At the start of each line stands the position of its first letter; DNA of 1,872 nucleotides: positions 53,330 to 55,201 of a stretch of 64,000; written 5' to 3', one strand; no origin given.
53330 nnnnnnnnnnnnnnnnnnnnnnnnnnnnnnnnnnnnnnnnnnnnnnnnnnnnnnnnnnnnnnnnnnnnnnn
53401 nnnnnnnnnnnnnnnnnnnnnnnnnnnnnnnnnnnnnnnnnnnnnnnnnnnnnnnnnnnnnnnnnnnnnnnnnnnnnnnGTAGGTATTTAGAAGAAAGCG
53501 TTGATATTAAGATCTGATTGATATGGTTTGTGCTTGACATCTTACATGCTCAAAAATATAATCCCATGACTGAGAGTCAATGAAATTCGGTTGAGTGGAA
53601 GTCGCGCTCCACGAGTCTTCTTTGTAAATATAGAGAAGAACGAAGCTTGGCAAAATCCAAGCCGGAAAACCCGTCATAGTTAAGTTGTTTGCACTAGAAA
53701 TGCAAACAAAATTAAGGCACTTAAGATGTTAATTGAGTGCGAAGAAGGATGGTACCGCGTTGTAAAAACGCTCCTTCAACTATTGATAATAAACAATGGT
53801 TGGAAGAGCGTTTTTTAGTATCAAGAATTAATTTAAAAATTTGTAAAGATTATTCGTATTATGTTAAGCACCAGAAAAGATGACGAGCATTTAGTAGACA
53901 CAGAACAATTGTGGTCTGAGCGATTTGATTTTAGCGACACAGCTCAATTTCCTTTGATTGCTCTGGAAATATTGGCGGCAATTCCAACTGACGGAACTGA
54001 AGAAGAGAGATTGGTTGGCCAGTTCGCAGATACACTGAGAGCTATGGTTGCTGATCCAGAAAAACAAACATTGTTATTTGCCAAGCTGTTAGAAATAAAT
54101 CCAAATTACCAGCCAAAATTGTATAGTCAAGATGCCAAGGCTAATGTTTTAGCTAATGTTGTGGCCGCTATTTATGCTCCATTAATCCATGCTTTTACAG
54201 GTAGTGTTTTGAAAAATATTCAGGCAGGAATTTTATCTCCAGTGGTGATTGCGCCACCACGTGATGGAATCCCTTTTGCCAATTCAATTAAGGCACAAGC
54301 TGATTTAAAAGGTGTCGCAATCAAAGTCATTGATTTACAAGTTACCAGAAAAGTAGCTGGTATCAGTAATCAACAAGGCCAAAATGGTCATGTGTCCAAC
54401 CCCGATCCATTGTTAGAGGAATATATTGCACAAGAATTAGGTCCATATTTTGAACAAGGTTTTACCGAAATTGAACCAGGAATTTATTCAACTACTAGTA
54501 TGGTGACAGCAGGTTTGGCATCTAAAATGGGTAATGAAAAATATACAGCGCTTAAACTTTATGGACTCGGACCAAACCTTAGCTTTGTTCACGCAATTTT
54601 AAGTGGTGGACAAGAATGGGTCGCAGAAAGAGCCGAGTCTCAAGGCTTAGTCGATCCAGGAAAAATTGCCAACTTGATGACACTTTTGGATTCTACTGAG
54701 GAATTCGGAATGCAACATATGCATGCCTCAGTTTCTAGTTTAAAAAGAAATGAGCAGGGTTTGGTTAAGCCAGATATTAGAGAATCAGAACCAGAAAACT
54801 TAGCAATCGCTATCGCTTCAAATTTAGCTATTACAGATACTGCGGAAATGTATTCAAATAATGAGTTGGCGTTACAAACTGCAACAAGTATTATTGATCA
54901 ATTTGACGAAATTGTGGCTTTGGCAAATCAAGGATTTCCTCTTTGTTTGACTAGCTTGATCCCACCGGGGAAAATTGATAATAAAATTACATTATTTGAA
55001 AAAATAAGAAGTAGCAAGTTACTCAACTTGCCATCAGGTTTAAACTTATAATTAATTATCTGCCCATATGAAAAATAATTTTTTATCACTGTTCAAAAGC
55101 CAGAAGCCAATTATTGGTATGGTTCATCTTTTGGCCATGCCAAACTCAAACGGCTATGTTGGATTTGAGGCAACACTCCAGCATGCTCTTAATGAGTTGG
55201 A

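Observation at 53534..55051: T-box-like riboswitch with a perfect consensus promoter controlling an uncharacterised operon (unknown 396-aa protein, BtpA-family TIM barrel, PfkB kinase)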

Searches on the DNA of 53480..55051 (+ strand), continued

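Call 91: search_rna_families(sources=[L028, L025, L029, L026], threshold=evalue, max_evalue=0.001, show_alignments=4)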
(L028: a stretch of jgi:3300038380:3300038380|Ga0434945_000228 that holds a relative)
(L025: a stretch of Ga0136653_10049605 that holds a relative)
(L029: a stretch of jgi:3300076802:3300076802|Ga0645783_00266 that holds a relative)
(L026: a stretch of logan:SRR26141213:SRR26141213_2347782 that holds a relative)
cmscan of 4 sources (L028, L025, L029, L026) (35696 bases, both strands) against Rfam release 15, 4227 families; matches with E-value up to 0.001: 3.
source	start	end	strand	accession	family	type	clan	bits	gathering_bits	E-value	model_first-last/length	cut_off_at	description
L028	5591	5846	+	RF00230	T-box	Cis-reg; leader;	-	101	93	2.4e-21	1-219/219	no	T-box leader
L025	1200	1464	+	RF00230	T-box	Cis-reg; leader;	-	82.7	93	1.2e-16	1-219/219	no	T-box leader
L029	5680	5867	+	RF00230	T-box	Cis-reg; leader;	-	41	93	6.5e-06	1-219/219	no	T-box leader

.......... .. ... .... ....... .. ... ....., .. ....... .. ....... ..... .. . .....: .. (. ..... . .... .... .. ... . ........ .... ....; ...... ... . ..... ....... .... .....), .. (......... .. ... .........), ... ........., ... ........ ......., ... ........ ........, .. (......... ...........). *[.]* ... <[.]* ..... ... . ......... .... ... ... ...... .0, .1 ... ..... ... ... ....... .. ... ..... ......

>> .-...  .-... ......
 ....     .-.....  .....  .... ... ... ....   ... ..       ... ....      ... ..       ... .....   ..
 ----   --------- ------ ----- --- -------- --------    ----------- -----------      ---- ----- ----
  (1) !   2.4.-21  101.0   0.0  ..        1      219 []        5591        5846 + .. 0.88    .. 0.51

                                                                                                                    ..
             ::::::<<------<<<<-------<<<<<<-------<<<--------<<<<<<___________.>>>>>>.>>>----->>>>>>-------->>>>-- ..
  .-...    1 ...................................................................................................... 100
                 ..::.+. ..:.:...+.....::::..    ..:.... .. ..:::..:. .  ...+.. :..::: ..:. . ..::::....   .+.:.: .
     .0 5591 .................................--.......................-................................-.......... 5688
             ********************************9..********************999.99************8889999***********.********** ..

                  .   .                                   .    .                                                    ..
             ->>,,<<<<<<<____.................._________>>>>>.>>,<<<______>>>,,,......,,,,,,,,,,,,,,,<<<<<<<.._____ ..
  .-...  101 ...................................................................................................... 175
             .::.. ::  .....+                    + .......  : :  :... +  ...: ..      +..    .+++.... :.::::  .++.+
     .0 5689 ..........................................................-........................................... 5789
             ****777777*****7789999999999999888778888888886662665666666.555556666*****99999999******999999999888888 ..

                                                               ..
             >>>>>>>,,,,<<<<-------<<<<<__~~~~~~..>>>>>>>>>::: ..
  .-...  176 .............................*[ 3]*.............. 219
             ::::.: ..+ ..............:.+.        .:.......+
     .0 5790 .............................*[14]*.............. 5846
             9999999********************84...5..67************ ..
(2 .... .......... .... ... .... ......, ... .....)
